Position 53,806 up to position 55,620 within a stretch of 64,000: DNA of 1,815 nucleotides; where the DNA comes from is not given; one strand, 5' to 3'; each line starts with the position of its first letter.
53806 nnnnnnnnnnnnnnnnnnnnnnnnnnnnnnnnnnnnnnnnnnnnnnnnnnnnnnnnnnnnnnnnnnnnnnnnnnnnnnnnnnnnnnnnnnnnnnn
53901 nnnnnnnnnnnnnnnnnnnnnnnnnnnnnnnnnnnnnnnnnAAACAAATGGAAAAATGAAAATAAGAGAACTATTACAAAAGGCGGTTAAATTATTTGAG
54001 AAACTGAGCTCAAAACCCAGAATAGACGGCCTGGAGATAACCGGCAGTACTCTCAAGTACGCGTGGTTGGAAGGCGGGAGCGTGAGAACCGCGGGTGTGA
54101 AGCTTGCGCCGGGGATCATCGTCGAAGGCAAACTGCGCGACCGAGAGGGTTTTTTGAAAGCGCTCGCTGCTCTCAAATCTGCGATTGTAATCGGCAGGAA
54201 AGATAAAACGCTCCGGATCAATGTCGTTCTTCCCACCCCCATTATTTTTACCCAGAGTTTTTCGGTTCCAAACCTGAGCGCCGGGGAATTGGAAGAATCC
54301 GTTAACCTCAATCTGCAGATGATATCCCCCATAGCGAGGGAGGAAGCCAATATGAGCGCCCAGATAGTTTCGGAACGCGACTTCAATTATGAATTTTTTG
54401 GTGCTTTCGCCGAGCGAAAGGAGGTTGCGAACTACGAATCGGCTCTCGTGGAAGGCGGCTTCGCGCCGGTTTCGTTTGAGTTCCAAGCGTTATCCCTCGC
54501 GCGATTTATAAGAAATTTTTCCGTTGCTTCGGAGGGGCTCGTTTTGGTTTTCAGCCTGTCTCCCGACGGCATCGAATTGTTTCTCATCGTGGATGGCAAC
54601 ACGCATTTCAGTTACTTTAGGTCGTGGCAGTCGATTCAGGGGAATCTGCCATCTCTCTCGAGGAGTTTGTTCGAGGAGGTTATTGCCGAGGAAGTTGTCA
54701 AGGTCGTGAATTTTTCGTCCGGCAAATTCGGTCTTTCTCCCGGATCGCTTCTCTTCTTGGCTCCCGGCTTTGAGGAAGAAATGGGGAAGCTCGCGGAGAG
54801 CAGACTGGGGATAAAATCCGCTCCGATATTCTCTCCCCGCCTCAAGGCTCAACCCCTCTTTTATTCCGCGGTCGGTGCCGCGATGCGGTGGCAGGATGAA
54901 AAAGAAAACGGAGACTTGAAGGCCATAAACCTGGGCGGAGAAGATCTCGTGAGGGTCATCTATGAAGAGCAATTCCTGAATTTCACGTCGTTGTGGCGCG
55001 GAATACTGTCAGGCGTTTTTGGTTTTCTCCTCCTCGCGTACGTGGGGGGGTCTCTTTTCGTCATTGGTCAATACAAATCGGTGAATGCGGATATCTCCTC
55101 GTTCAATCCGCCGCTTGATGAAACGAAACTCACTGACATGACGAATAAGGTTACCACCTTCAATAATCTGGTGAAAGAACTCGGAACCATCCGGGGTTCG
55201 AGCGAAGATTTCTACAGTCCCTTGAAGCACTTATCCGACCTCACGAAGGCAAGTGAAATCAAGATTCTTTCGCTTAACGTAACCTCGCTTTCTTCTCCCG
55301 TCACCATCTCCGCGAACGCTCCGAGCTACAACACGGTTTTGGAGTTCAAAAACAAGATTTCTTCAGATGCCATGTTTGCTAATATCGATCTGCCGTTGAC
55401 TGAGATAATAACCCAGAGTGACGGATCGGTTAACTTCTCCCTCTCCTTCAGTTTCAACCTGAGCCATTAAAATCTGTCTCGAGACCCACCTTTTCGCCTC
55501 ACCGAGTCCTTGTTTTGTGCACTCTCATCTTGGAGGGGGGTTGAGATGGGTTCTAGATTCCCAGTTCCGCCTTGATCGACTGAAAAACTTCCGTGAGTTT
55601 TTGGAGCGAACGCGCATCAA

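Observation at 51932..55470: Second, divergent pilus-like module adjacent to a GW-repeat secreted protein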

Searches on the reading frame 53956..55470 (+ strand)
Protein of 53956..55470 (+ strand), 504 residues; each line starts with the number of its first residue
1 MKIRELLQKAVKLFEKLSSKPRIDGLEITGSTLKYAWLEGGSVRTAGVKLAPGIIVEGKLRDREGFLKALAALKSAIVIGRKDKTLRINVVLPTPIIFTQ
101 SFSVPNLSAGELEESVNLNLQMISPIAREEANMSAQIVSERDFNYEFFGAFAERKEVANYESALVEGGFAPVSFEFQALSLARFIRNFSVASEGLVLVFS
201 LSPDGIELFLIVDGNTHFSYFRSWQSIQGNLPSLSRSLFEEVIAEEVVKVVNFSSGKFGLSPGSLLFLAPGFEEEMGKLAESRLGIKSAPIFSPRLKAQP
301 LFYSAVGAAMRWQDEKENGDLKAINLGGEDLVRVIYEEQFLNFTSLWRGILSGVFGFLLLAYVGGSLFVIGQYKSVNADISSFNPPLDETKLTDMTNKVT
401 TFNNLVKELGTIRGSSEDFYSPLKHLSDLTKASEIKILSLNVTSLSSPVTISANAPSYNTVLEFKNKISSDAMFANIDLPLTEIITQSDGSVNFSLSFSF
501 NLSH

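Call 4: search_protein_families(library=pfam, proteins=[window:53956-55470:+], max_evalue=1)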
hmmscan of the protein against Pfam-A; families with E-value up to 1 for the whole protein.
window:53956-55470:+ (504 aa): 2 families
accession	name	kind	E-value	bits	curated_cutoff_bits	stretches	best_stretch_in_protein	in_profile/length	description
PF02465.23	FliD_N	-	0.1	13.7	24.8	1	388-455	16-83/97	Flagellar hook-associated protein 2 N-terminus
PF05137.18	PilN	-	0.19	12.2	22.8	1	448-499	25-77/78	Fimbrial assembly protein (PilN)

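Call 5: search_protein_families(library=ncbifam, proteins=[window:53956-55470:+], max_evalue=1)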
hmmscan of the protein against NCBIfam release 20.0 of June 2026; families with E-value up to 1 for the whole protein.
window:53956-55470:+ (504 aa): 1 family
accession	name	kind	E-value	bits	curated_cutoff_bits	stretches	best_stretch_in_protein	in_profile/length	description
TIGR01175.1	pilM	subfamily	2.7e-07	29.9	133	1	25-217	7-211/348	type IV pilus assembly protein PilM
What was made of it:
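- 53956..55470 (+): PilMN: a 504-aa fusion of a PilM-like cytoplasmic actin-fold domain, a PilN-type linker and TM helix, and a PilN-like outer domain. NCBIfam pilM E 2.7e-7, below the cut-off (call 5).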

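Call 9: find_homologous_proteins(query=window:53956-55470:+)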
Query window:53956-55470:+ (504 aa): 49 proteins with E <= 0.001 among 8000 candidates.
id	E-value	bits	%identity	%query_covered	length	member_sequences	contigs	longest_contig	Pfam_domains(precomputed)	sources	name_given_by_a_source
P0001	0.0e+0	1083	100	100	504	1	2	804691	-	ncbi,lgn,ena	-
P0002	5.7e-201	686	61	100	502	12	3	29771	-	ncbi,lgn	-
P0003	7.5e-199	679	59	98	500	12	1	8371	-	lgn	-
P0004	1.6e-197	675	59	99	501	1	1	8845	-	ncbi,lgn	-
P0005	1.2e-194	665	59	99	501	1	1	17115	-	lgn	-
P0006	5.9e-192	656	58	99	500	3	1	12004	PF11104.15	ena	-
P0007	3.4e-191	654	60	99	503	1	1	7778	-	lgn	-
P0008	4.5e-190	650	59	99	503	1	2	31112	-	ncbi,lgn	-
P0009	8.1e-145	501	47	98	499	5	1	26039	PF11104.15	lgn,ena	-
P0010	3.9e-136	472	45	99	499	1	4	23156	-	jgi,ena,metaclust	metaclust:\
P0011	6.1e-134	465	44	99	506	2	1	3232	-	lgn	-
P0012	1.2e-131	458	43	99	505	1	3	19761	-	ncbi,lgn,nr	ncbi:hypothetical protein M1432_02760 [Patescibacteria group bacterium]|nr:hypothetical protein [Pat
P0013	1.4e-128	448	42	99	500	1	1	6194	-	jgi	jgi:hypothetical protein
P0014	1.9e-128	447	43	98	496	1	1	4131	-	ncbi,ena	ncbi:MAG: hypothetical protein ABSE68_03265 [Minisyncoccia bacterium]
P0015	2.8e-128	447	43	99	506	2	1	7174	-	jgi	jgi:hypothetical protein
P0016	1.6e-127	444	42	99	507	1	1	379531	-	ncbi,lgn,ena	-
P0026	6.8e-122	425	43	99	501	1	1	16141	PF11104.15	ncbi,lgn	-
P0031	6.1e-118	412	43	96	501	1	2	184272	PF11104.15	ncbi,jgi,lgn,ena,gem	-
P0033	1.4e-116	408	41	99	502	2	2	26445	PF11104.15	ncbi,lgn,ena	-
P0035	9.3e-112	392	42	98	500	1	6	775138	-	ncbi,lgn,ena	-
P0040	1.0e-90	323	36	99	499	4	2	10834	PF11104.15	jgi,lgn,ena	-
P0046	2.3e-70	256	31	97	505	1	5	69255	-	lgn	-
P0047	5.7e-59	218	29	99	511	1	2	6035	PF11104.15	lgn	-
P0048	2.2e-53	200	29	97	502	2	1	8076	PF05137.19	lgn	-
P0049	3.4e-48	182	30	90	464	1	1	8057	PF11104.15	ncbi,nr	ncbi:MAG: pilus assembly protein PilM, partial [Parcubacteria group bacterium]|nr:pilus assembly pro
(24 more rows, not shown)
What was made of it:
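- The genomes are very small (longest contig ~805 kb, i.e. 804,691 bp; call 9).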

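Call 11: search_solved_structures(query=A1, max_evalue=10, show_alignments=2)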
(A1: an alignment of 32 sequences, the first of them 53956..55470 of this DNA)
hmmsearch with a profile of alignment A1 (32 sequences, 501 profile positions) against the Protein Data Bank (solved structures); distinct sequences matched with E-value up to 10: 8.
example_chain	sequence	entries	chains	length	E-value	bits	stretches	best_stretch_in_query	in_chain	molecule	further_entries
3jc8_Ma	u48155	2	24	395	1e-15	60.5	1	23-217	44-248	Type IV pilus biogenesis protein PilM | PilM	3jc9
2ych_A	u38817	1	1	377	3.9e-11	45.4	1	18-212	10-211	COMPETENCE PROTEIN PILM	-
5eox_A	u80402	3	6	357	3.7e-05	25.7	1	23-214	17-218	Type 4 fimbrial biogenesis protein PilM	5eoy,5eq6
5eou_A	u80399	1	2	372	4.1e-05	25.6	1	23-214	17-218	Type 4 fimbrial biogenesis protein PilM,Type 4 fimbrial biogenesis protein PilN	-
9iik_C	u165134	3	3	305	0.78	11.4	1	345-390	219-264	Butyrophilin subfamily 3 member A2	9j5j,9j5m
9jqp_B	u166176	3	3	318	0.83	11.4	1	345-390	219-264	Butyrophilin subfamily 3 member A2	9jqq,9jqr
8zhr_E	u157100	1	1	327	0.87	11.3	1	345-390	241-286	Butyrophilin subfamily 3 member A2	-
8zjx_E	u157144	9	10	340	0.92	11.2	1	345-390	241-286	Butyrophilin subfamily 3 member A2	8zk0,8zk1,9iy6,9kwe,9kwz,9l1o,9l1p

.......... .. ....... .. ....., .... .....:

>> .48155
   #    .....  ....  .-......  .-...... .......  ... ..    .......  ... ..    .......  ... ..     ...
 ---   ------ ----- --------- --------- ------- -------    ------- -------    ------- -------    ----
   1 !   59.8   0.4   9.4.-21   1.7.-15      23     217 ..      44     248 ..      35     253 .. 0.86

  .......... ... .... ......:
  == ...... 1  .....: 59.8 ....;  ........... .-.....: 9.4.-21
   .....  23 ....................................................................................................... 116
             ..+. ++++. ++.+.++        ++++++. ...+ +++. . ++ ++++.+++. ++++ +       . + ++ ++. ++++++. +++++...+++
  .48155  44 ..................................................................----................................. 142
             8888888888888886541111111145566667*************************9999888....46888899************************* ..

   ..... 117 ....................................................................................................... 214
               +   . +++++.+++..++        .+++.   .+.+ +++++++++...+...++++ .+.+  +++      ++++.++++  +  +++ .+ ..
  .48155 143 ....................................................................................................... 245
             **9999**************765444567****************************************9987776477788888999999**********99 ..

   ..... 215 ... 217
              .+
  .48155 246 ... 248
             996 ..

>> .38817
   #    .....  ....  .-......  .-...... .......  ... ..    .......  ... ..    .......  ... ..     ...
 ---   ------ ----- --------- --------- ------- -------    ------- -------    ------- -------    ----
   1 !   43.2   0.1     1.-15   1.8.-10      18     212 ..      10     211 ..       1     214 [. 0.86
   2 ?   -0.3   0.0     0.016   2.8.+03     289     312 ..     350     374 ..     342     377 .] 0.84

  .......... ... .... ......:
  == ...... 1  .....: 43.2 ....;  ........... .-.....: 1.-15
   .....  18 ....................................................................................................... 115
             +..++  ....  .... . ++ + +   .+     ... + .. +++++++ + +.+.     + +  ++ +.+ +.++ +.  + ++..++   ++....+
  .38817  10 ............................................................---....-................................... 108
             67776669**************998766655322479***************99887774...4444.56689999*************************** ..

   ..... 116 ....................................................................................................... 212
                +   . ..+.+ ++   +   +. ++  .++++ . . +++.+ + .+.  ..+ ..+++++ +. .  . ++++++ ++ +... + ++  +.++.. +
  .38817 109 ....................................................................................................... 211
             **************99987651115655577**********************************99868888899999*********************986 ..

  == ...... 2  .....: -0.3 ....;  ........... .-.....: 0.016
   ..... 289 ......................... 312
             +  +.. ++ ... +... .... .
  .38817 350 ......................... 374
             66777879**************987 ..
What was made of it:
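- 53956..55470 (+): Family profile against PDB: M. xanthus PilM 1e-15, Thermus PilM 3.9e-11 (call 11).
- On PilM (PF11104 PilM_2 / TIGR01175): A family profile does find PDB PilM at 1e-15 (call 11). Only noted in the alignment of call 11 that 'LEITGS' and 'SLSPDG' replace 'LDIGS' and 'DIGA'.
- Closest known: PilM-PilN alignment subcomplex of type IVa pili. Different: The phosphate-binding 'DxG' motifs look altered on reading the alignment (call 11), but this was not analysed.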

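Call 14: find_encoding_contigs(protein=window:53956-55470:+, flank=10000, max_places=3)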
Protein window:53956-55470:+ (504 aa): 3 contigs read that carry it; 1 place shown.
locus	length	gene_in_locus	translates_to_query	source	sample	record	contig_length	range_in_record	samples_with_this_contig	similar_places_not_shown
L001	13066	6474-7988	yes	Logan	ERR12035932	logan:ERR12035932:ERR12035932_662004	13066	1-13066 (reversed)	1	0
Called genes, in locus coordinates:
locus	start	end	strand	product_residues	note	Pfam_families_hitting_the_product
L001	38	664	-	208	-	PF21176:RecR_HhH (weak), PF13662:Toprim_4 (weak), PF21175:RecR_C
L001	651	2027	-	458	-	PF00772:DnaB, PF03796:DnaB_C, PF13481:AAA_25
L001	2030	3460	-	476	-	PF00750:tRNA-synt_1d (faint), PF01406:tRNA-synt_1e, PF09334:tRNA-synt_1g (faint)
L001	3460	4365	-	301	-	PF01544:CorA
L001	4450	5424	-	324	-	-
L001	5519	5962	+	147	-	-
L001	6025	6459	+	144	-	-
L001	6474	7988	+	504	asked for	-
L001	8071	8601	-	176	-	PF01195:Pept_tRNA_hydro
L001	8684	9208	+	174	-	PF10502:Peptidase_S26, PF00717:Peptidase_S24 (faint)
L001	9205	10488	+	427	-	PF13393:tRNA-synt_His (faint), PF03129:HGTP_anticodon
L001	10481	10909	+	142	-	PF11969:DcpS_C, PF01230:HIT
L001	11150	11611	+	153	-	PF09424:YqeY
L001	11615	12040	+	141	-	PF02130:YbeY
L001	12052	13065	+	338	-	?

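Call 15: find_encoding_contigs(protein=P0016, flank=8000, max_places=1)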
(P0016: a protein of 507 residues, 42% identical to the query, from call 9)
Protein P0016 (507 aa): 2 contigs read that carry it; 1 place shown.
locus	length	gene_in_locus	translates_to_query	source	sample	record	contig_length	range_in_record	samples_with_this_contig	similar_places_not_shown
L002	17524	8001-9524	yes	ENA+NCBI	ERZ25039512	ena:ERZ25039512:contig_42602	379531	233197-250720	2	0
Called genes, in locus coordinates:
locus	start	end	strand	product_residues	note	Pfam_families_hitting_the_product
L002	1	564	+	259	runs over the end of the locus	PF05711:TylF, PF13578:Methyltransf_24 (weak)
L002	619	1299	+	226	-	PF05552:MS_channel_1st_1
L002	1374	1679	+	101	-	PF00829:Ribosomal_L21p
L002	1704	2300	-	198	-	PF21176:RecR_HhH, PF01751:Toprim (faint), PF13662:Toprim_4, PF21175:RecR_C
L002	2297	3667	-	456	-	PF00772:DnaB, PF03796:DnaB_C, PF13481:AAA_25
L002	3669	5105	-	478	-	PF01406:tRNA-synt_1e, PF09334:tRNA-synt_1g (weak), PF00133:tRNA-synt_1, PF09334:tRNA-synt_1g (weak)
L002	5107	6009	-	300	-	PF01544:CorA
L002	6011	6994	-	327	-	-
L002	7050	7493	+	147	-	-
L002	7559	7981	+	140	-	-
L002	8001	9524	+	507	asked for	-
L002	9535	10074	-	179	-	PF01195:Pept_tRNA_hydro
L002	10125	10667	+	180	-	PF10502:Peptidase_S26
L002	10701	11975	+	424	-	PF13393:tRNA-synt_His, PF03129:HGTP_anticodon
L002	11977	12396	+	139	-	PF11969:DcpS_C, PF01230:HIT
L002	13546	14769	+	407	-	PF11104:PilM_2 (faint), PF02491:SHS2_FTSA, PF06723:MreB_Mbl, PF14450:FtsA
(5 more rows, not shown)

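Call 16: find_encoding_contigs(protein=P0035, flank=8000, max_places=1)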
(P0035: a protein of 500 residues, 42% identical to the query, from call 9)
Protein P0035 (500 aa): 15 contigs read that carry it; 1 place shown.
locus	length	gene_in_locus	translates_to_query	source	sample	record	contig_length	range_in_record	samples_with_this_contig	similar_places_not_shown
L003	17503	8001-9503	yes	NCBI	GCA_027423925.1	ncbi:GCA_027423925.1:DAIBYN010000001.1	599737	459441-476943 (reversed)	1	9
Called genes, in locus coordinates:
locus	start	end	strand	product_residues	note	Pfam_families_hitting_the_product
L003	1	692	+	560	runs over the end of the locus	PF00999:Na_H_Exchanger, PF02254:TrkA_N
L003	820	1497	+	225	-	PF05552:MS_channel_1st_1 (weak)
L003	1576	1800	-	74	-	-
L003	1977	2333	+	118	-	PF00829:Ribosomal_L21p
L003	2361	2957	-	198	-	PF21176:RecR_HhH (weak), PF13662:Toprim_4, PF21175:RecR_C (weak)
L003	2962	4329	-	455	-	PF00772:DnaB, PF13481:AAA_25, PF03796:DnaB_C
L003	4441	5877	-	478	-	PF01406:tRNA-synt_1e, PF09334:tRNA-synt_1g (weak), PF00133:tRNA-synt_1 (weak), PF09334:tRNA-synt_1g (weak), PF01921:tRNA-synt_1f (weak), PF09190:DALR_2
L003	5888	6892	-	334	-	-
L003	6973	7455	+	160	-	-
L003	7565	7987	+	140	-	-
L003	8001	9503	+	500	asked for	-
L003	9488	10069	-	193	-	PF01195:Pept_tRNA_hydro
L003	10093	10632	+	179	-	PF10502:Peptidase_S26, PF00717:Peptidase_S24 (weak)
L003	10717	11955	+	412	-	PF13393:tRNA-synt_His, PF03129:HGTP_anticodon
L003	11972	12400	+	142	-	PF11969:DcpS_C, PF01230:HIT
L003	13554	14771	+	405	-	PF11104:PilM_2 (faint), PF02491:SHS2_FTSA, PF06723:MreB_Mbl, PF14450:FtsA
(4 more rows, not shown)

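Call 17: find_encoding_contigs(protein=P0046, flank=8000, max_places=1)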
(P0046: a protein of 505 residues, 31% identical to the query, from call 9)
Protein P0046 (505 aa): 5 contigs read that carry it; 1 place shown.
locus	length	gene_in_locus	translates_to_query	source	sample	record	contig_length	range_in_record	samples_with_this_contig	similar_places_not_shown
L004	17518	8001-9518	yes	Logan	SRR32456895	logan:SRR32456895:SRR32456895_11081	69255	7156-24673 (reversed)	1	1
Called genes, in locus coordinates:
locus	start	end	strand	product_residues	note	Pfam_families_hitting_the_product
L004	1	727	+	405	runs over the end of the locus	PF13439:Glyco_transf_4, PF13579:Glyco_trans_4_4, PF00534:Glycos_transf_1, PF13692:Glyco_trans_1_4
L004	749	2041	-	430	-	PF02397:Bac_transf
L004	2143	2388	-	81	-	-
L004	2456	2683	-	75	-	-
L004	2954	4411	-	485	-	PF01943:Polysacc_synt, PF13440:Polysacc_synt_3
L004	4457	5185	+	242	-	PF13098:Thioredoxin_2 (faint), PF13462:Thioredoxin_4, PF01323:DSBA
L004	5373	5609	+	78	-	PF00462:Glutaredoxin, PF13417:GST_N_3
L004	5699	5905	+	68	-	-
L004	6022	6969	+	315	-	PF07992:Pyr_redox_2, PF12831:FAD_oxidored (weak), PF13738:Pyr_redox_3, PF00070:Pyr_redox (weak)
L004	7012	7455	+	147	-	-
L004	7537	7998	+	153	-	-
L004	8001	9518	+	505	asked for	-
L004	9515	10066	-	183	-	PF01195:Pept_tRNA_hydro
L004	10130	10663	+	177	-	PF10502:Peptidase_S26, PF00717:Peptidase_S24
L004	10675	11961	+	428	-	PF13393:tRNA-synt_His (faint), PF03129:HGTP_anticodon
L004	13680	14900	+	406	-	PF11104:PilM_2 (faint), PF02491:SHS2_FTSA, PF06723:MreB_Mbl (weak), PF14450:FtsA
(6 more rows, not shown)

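Call 23: predict_structure(alignment_id=A1)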
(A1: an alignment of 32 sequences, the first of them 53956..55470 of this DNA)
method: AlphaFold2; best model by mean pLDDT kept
length: 504 residues; sequences in the alignment: 32
mean_pLDDT: 86.3   pTM: 0.67
mean pLDDT of the five models: 86.3, 85.9, 84.2, 83.7, 83.4
residues with pLDDT >= 90: 265; 70-90: 187; 50-70: 49; < 50: 3
segments of 3 or more residues with pLDDT < 50: none
pLDDT, mean of each block of 10 residues (from residue 1): 69 59 91 92 92 94 97 87 85 95 88 91 93 91 90 97 95 94 86 85 94 90 90 88 94 88 91 89 88 85 94 74 83 72 78 93 93 84 63 76 71 59 88 90 83 92 92 90 86 91 68
secondary structure, 60 per line:
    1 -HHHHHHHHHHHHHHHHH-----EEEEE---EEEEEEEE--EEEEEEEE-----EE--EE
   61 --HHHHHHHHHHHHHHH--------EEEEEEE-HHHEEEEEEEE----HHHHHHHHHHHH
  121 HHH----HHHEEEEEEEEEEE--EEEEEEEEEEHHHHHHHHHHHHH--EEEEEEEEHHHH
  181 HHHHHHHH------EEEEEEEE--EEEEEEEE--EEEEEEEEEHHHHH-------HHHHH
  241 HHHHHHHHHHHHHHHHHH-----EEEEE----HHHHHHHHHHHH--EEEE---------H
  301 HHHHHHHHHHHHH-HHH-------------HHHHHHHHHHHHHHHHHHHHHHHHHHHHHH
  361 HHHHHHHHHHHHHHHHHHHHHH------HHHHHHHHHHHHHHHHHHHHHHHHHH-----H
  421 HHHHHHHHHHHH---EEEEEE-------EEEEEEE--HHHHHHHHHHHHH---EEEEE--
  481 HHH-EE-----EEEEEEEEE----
elements in order: H2-18 E24-28 E32-39 E42-49 H63-77 E86-92 E97-104 H109-123 E131-141 E144-153 H154-166 E169-176 H177-188 E195-202 E205-212 E215-223 H224-228 H236-258 E264-268 H273-284 E287-290 H300-313 H331-382 H389-414 H420-432 E436-441 E449-455 H458-470 E474-478 E492-500
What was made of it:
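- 53956..55470 (+): AF2 pLDDT 86 (call 23).
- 54994..55065 (+): Invariant Trp-Arg followed by the TM helix of PilMN (aa 347-370). Long helix 331-382 in the model (call 23).
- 55108..55467 (+): PilN-like outer domain: a coiled helix, then an alpha-beta-beta-alpha-beta-beta core. DSSP: H389-414, H420-432, E436-441, E449-455, H458-470, E474-478, E492-500 (call 23).
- On PilM (PF11104 PilM_2 / TIGR01175): AF2 model pLDDT 86 (call 23).
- On PilN (PF05137): H389-414 followed by alpha-beta-beta-alpha-beta-beta in call 23.
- Closest known: PilM-PilN alignment subcomplex of type IVa pili. Same: The outer domain is alpha-beta-beta x2 (call 23).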

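Call 26: fold_search(model_id=the predicted structure, library=pdb)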
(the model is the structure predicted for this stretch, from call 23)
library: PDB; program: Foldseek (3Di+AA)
matches with E <= 10: 1450; with E <= 0.001: 204
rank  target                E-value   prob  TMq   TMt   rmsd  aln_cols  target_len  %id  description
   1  5eou_B                1.9e-18  1.00  0.48  0.67   5.4       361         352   17  Pseudomonas aeruginosa PilM:PilN1-12 bound to ATP (released 2016-04-27)
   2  5eox_B                3.0e-18  1.00  0.43  0.59   6.9       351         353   16  Pseudomonas aeruginosa PilM bound to ADP (released 2016-04-27)
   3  5eou_A                4.8e-18  1.00  0.45  0.65   5.8       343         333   15  Pseudomonas aeruginosa PilM:PilN1-12 bound to ATP (released 2016-04-27)
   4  5eq6_A                9.6e-18  1.00  0.43  0.58   6.7       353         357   16  Pseudomonas aeruginosa PilM bound to AMP-PNP (released 2016-04-27)
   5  5eoy_B                9.6e-18  1.00  0.42  0.57   7.0       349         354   16  Pseudomonas aeruginosa SeMet-PilM bound to ADP (released 2016-04-27)
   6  5eoy_A                1.6e-17  1.00  0.42  0.57   7.0       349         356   16  Pseudomonas aeruginosa SeMet-PilM bound to ADP (released 2016-04-27)
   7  5eox_A                2.7e-17  1.00  0.43  0.59   6.8       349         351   16  Pseudomonas aeruginosa PilM bound to ADP (released 2016-04-27)
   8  5eq6_B                3.6e-17  1.00  0.43  0.58   7.1       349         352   16  Pseudomonas aeruginosa PilM bound to AMP-PNP (released 2016-04-27)
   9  3jc8_Ma               5.7e-17  1.00  0.48  0.67   5.4       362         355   17  Architectural model of the type IVa pilus machine in a piliated state (released 2016-03-16)
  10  2ych_A                4.7e-16  1.00  0.50  0.72   4.2       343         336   19  PilM-PilN type IV pilus biogenesis complex (released 2011-05-11)
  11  7q6d                  2.4e-12  1.00  0.44  0.55   5.8       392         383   11  E. coli FtsA 1-405 ATP 3 Ni (released 2022-09-21)
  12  7q6g                  1.1e-11  1.00  0.43  0.54   5.9       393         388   12  Xenorhabdus poinarii FtsA 1-396 ADP (released 2022-09-21)
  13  3wqt_A                2.1e-11  1.00  0.39  0.52   7.1       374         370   12  Staphylococcus aureus FtsA complexed with AMPPNP (released 2014-10-08)
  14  3wqu_B                2.3e-11  1.00  0.40  0.52   7.2       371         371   13  Staphylococcus aureus FtsA complexed with ATP (released 2014-10-08)
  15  3wt0_C                2.5e-11  1.00  0.39  0.51   7.0       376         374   11  Crystal Structure Analysis of Cell Division Protein (released 2015-04-29)
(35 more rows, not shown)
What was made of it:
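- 53956..55470 (+): Foldseek: PilM 1.9e-18, above FtsA (about 1e-11) and GspL (about 1e-8) (call 26).
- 54925..54942 (+): 'INLGGE' motif (aa 324-329), in the position of the PilN N-terminal 'INLLP' peptide that PilM binds. The top Foldseek hit is the PilM:PilN(1-12) chimera 5eou (call 26).
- On PilM (PF11104 PilM_2 / TIGR01175): Foldseek E 1.9e-18 (call 26).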
